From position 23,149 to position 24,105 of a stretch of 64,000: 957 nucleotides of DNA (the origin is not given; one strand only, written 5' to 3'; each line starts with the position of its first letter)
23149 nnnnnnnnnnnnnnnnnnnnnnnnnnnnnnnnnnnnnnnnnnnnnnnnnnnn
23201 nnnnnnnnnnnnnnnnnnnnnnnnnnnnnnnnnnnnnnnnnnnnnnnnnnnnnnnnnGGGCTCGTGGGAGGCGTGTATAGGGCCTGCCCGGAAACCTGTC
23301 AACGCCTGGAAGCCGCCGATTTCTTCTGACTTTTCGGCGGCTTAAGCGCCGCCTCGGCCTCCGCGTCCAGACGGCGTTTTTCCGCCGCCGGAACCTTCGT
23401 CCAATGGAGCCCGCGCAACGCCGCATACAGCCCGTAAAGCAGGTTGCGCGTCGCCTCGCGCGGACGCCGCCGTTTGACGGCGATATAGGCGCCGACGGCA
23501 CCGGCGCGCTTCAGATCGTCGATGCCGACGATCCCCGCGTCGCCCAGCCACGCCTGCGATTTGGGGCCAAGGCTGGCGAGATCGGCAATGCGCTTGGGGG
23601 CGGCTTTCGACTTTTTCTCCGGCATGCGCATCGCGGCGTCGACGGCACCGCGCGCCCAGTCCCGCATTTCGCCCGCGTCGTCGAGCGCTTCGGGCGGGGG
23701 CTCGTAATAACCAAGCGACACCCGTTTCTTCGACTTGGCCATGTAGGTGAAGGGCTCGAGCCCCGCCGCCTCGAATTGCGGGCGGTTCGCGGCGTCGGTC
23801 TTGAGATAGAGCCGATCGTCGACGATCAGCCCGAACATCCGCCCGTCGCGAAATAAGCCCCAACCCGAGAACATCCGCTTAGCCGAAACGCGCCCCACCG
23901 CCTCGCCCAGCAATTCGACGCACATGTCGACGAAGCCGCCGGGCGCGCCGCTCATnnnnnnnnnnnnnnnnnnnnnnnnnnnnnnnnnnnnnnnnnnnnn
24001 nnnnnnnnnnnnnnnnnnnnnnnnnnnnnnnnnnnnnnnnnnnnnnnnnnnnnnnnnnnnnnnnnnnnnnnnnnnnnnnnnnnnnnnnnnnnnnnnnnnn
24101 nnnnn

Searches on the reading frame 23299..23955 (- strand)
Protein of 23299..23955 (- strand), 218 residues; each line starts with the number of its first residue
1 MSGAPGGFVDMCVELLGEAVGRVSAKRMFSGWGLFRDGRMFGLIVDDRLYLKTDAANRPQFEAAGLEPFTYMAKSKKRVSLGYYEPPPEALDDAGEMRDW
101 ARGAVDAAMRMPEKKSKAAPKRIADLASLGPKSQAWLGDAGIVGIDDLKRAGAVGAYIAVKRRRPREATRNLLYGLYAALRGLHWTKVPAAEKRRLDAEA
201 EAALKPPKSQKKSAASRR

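Call 67: search_protein_families(library=pfam, proteins=[window:23299-23955:-], max_evalue=0.001)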
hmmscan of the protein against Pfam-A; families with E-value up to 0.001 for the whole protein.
window:23299-23955:- (218 aa): 2 families
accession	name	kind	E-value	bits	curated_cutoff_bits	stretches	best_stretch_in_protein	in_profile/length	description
PF04993.18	TfoX_N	-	4.3e-31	107.3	30.1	1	17-108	4-91/91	TfoX N-terminal domain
PF04994.19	TfoX_C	-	6.9e-19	68.2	23.1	1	120-199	2-80/81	TfoX C-terminal domain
